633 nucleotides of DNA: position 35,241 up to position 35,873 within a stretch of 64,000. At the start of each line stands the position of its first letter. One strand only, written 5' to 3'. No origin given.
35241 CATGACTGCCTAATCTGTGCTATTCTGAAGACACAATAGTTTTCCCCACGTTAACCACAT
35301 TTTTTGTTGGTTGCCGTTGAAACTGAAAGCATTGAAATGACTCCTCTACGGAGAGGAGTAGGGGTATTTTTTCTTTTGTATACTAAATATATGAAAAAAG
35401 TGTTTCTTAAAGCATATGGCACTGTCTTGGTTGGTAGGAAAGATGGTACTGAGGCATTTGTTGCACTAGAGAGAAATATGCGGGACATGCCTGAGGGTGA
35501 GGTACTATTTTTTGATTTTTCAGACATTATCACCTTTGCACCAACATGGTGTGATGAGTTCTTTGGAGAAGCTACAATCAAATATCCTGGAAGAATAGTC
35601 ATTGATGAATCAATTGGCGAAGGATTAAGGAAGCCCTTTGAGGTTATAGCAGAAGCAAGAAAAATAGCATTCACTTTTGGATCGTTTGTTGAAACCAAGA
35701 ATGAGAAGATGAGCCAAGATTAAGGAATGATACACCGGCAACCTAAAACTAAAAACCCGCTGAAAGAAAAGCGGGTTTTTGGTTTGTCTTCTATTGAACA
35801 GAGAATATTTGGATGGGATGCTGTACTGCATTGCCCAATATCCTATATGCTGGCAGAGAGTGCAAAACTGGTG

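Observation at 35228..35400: Perfect 18-bp palindrome between divergently transcribed small genes whose -10 boxes sit 6-7 nt before the ATGs (possible leaderless, autoregulated pair)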

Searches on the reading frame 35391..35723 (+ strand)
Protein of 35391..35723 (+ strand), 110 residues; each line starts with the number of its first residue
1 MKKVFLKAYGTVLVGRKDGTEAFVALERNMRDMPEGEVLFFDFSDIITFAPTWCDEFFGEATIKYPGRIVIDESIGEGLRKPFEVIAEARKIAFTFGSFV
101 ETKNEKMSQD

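Call 9: search_protein_families(library=pfam, proteins=[window:35391-35723:+], max_evalue=1)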
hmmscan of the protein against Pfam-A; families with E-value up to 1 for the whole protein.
window:35391-35723:+ (110 aa): 1 family
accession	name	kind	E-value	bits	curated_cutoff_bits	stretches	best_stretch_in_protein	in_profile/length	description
PF14213.11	DUF4325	-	0.017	15.3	23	1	35-66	15-46/64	STAS-like domain of unknown function (DUF4325)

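Call 10: search_protein_families(library=padloc, proteins=[window:35391-35723:+], max_evalue=1)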
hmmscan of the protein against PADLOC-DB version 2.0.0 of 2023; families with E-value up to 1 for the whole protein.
window:35391-35723:+ (110 aa): 0 families

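Call 11: search_protein_families(library=ncbifam, proteins=[window:35391-35723:+], max_evalue=1)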
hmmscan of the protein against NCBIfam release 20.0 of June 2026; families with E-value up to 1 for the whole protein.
window:35391-35723:+ (110 aa): 0 families

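Call 14: find_encoding_contigs(protein=window:35391-35723:+, flank=10000)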
Protein window:35391-35723:+ (110 aa): no gene with exactly this product is on record in the collection.

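Call 15: find_homologous_proteins(query=window:35391-35723:+, max_evalue=0.01)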
Query window:35391-35723:+ (110 aa): 5 proteins with E <= 0.01 among 6 candidates.
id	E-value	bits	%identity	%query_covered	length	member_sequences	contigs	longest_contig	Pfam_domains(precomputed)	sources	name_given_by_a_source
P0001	1.3e-66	239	100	100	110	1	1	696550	-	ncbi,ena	-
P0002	9.8e-55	201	84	100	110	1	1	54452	-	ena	-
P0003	4.6e-46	173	73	100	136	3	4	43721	-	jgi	-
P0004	2.5e-40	155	68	94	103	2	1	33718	-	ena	-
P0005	7.5e-28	115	73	65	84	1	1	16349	PF14213.12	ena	-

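Call 16: find_encoding_contigs(protein=P0001, flank=6000)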
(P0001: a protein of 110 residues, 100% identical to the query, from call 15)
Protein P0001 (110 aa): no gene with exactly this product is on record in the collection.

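Call 17: find_encoding_contigs(protein=P0002, flank=6000)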
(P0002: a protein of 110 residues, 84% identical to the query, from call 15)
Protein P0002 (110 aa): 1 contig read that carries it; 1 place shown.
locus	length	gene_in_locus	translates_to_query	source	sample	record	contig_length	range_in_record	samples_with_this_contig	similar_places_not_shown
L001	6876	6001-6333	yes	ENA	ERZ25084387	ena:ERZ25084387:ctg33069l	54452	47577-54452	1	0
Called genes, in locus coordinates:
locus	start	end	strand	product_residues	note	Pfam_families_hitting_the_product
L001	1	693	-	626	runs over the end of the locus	PF17854:FtsK_alpha, PF01580:FtsK_SpoIIIE, PF09397:FtsK_gamma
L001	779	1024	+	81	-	-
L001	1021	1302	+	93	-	-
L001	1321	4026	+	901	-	-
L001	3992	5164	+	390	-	-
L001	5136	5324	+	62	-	-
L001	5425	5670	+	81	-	-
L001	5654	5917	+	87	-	-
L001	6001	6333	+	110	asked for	-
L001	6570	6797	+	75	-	-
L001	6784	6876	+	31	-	?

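Call 18: find_encoding_contigs(protein=P0003, flank=6000)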
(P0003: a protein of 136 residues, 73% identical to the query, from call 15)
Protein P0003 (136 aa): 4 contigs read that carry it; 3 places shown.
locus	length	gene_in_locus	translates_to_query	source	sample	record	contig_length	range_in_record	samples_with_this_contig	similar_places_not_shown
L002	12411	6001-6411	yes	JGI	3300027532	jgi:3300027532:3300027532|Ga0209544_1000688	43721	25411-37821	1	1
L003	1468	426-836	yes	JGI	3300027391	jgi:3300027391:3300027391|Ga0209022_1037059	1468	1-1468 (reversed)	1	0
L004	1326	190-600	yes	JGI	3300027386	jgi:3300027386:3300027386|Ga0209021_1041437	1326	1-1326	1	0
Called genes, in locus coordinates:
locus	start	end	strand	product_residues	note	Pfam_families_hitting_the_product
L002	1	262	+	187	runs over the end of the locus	-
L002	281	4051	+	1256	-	-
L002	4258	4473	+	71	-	-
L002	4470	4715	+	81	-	-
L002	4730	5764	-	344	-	-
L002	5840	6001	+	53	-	-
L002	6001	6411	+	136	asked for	-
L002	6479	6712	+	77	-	-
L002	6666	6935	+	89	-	-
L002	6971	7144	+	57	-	-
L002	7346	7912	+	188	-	PF13274:SocA_Panacea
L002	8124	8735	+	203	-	PF13274:SocA_Panacea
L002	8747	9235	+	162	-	-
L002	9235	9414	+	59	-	-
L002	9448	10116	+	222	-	-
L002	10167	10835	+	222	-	-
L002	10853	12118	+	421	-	PF13433:Peripla_BP_5, PF13458:Peripla_BP_6, PF01094:ANF_receptor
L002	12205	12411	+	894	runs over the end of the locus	PF00005:ABC_tran (faint), PF02463:SMC_N (faint), PF13191:AAA_16 (faint), PF13555:AAA_29 (faint), PF13304:AAA_21 (faint), PF13401:AAA_22 (faint), PF17760:UvrA_inter, PF00684:DnaJ_CXXCXGXG (faint)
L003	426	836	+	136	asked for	-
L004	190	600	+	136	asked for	-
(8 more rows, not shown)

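Call 19: find_encoding_contigs(protein=P0004, flank=6000)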
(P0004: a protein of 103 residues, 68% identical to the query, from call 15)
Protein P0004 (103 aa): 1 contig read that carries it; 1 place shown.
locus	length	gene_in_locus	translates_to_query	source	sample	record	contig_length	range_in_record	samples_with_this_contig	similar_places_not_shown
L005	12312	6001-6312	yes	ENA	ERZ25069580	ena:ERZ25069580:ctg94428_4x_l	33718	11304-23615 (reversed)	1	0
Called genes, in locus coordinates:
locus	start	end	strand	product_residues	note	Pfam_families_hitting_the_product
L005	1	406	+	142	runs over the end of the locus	-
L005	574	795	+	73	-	-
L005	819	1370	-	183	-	-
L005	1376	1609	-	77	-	-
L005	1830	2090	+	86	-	-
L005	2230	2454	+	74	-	-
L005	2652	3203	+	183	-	PF13274:SocA_Panacea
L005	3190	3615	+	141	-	-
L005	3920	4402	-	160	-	-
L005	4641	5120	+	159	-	-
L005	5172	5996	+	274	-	-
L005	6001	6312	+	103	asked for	-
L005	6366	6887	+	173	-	-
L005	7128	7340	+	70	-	-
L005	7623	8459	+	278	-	PF07963:N_methyl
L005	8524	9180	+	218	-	-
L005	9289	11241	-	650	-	PF00753:Lactamase_B, PF12706:Lactamase_B_2, PF23023:Anti-Pycsar_Apyc1 (faint), PF22505:RNase_J_b_CASP, PF17770:RNase_J_C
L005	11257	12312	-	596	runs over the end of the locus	PF22505:RNase_J_b_CASP, PF17770:RNase_J_C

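Call 27: find_related_loci(query=A2, collection=genome_contigs, flank=6000)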
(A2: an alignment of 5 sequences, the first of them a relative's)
Query A2 (110 aa) in genome_contigs; peptide patterns used: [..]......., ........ (x = any residue, [..] = any of these).
178 stretches matched a pattern; 3 encode a relative of the query (tblastn E <= 1e-3); 3 distinct loci.
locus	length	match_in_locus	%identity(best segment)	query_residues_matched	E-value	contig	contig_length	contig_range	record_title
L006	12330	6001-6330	73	1-110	5e-53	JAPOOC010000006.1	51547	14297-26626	MAG: Candidatus Kaiserbacteria bacterium isolate APA_bin_25 c_000000246841, whole genome shotgun sequence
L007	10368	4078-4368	57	1-97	4e-37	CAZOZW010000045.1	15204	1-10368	MAG TPA_asm: uncultured Candidatus Peribacteria bacterium isolate SRP063590_co1_200 genome assembly, contig: NODE_4002_l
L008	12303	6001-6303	57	1-101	2e-37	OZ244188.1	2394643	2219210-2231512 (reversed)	MAG: bacterium isolate fb8845cd-fa64-405a-b175-caf358dbadd0 genome assembly, chromosome: 1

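Call 28: search_protein_families(library=pfam, alignment_id=A2, max_evalue=1)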
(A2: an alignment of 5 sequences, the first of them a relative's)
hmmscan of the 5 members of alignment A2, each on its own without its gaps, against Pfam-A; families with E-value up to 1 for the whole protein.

A. member 1, P0001 (110 aa): 1 family
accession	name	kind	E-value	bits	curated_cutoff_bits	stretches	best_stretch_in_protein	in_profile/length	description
PF14213.11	DUF4325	-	0.017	15.3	23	1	35-66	15-46/64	STAS-like domain of unknown function (DUF4325)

B. families by the number of members that match (of 5 scanned): 1 family
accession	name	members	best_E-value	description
PF14213.11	DUF4325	5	1.6e-06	STAS-like domain of unknown function (DUF4325)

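Call 52: find_related_loci(query=A2, collection=metagenome_contigs, flank=5000)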
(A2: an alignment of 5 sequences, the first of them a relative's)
Query A2 (110 aa) in metagenome_contigs; peptide patterns used: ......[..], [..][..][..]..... (x = any residue, [..] = any of these).
600 stretches matched a pattern (row limit reached: there are more); 2 encode a relative of the query (tblastn E <= 1e-3); 2 distinct loci.
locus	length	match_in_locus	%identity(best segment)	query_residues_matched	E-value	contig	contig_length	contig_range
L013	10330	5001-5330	73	1-110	2e-53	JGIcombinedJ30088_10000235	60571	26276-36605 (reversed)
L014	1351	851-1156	53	1-101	5e-34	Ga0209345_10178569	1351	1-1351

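Call 53: predict_structure(alignment_id=A4)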
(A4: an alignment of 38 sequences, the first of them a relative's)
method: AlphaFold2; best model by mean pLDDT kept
length: 73 residues; sequences in the alignment: 38
mean_pLDDT: 87.4   pTM: 0.70
mean pLDDT of the five models: 87.4, 85.7, 85.3, 82.5, 81.5
residues with pLDDT >= 90: 27; 70-90: 42; 50-70: 3; < 50: 1
segments of 3 or more residues with pLDDT < 50: none
pLDDT, mean of each block of 10 residues (from residue 1): 81 88 95 95 91 86 85 56
secondary structure, 60 per line:
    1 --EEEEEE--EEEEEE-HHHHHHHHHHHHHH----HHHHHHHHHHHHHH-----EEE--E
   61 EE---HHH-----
elements in order: E3-8 E11-16 H18-31 H36-49 E55-57 E60-62

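Call 59: search_protein_families(library=pfam, proteins=[L008:5171-5995:+, L005:5172-5996:+, L014:36-854:+, L002:5840-6001:+, L002:4730-5764:-], max_evalue=1)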
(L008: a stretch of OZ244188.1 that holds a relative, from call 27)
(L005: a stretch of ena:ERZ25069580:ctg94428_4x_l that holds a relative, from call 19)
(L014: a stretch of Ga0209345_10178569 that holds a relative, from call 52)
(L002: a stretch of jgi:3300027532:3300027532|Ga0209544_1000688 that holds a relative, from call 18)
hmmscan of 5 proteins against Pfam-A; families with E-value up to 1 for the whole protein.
L008:5171-5995:+ (274 aa): 1 family
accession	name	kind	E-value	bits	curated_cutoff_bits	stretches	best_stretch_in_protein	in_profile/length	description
PF16144.10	DUF4852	-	0.13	12.8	22.8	1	2-70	21-88/116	Domain of unknown function (DUF4852)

L005:5172-5996:+ (274 aa): 2 families
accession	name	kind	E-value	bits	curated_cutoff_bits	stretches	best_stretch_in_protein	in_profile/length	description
PF13581.12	HATPase_c_2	-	0.0077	16.7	27.4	1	116-224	15-104/127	Histidine kinase-like ATPase domain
PF16119.10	DUF4835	-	0.043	13.4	25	1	39-143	122-225/276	Domain of unknown function (DUF4835)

L014:36-854:+ (272 aa): 3 families
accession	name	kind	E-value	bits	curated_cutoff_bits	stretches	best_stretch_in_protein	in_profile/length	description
PF07268.16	EppA_BapA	-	0.015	15.7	29.1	1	101-131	35-65/138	Exported protein precursor (EppA/BapA)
PF02518.31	HATPase_c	-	0.052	14.4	26.4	1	133-238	10-96/111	Histidine kinase-, DNA gyrase B-, and HSP90-like ATPase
PF13581.12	HATPase_c_2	-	0.17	12.3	27.4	1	114-183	17-82/127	Histidine kinase-like ATPase domain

L002:5840-6001:+ (53 aa): 0 families

L002:4730-5764:- (344 aa): 0 families

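Call 64: predict_structure(alignment_id=A6)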
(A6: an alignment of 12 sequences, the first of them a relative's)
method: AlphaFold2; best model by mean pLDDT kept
length: 98 residues; sequences in the alignment: 12
mean_pLDDT: 60.7   pTM: 0.25
mean pLDDT of the five models: 60.7, 58.1, 54.9, 53.8, 46.3
residues with pLDDT >= 90: 0; 70-90: 10; 50-70: 84; < 50: 4
segments of 3 or more residues with pLDDT < 50: 1-3
pLDDT, mean of each block of 10 residues (from residue 1): 52 54 60 63 60 64 67 62 63 64
secondary structure, 60 per line:
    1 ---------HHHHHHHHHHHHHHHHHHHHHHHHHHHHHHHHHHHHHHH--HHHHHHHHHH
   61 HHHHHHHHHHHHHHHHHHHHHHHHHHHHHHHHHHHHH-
elements in order: H10-48 H51-97

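Call 66: search_protein_representatives(alignment_id=A4)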
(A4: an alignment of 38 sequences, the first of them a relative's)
Query: 38 sequences, 74 profile positions. Proteins with E-value up to 0.001 (for the whole library): 73; up to 1e-10: 35; up to 1e-30: 0. The best 73 are listed.
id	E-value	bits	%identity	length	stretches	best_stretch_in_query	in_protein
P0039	3.9e-22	93.9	-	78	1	1-72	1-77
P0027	1.4e-21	92.2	-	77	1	1-73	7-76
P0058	3.5e-21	90.9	-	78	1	1-71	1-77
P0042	3.3e-20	87.8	-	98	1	1-71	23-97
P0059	7.6e-19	83.4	-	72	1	1-73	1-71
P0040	1.1e-16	76.5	-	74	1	1-73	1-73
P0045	2.1e-16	75.6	-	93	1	1-72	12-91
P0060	2.5e-16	75.4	-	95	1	1-73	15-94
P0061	3.8e-16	74.7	-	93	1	1-73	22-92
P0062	2.3e-15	72.3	-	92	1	1-73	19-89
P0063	2.8e-15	72.0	-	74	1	1-72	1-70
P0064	1.3e-14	69.9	-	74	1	1-71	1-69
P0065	2.0e-14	69.2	-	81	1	1-72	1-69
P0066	2.9e-14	68.8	-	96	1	1-72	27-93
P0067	3.1e-14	68.6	-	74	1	1-73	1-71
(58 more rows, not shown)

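Call 68: search_protein_families(library=pfam, alignment_id=A8, max_evalue=1)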
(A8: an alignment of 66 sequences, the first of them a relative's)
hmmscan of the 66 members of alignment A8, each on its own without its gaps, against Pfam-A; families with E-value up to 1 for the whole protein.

A. member 1, P0006 (73 aa): 1 family
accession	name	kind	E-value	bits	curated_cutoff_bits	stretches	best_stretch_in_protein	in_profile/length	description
PF04389.22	Peptidase_M28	-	0.015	15.4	21.3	1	15-53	15-50/193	Peptidase family M28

B. families by the number of members that match (of 66 scanned): 59 families (the first 25 are shown)
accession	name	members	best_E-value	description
PF06034.16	DUF919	4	0.024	Nucleopolyhedrovirus protein of unknown function (DUF919)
PF08673.15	RsbU_N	2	0.00063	Phosphoserine phosphatase RsbU, N-terminal domain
PF17093.10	PBP_N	2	0.013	Penicillin-binding protein N-terminus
PF09006.16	Surfac_D-trimer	2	0.056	Lung surfactant protein D coiled-coil trimerisation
PF12796.13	Ank_2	1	3.4e-10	Ankyrin repeats (3 copies)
PF14117.11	DUF4287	1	2.5e-08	Domain of unknown function (DUF4287)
PF13637.12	Ank_4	1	1.1e-07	Ankyrin repeats (many copies)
PF00023.36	Ank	1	2.9e-07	Ankyrin repeat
PF13606.12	Ank_3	1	4.3e-07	Ankyrin repeat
PF13857.12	Ank_5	1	0.0021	Ankyrin repeats (many copies)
PF01329.24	Pterin_4a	1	0.0062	Pterin 4 alpha carbinolamine dehydratase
PF14783.12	BBS2_Mid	1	0.0065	Ciliary BBSome complex subunit 2, middle region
PF16320.10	Ribosomal_L12_N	1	0.0066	Ribosomal protein L7/L12 dimerisation domain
PF09466.15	Yqai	1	0.007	Hypothetical protein Yqai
PF09440.15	eIF3_N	1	0.0092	eIF3 subunit 6 N terminal domain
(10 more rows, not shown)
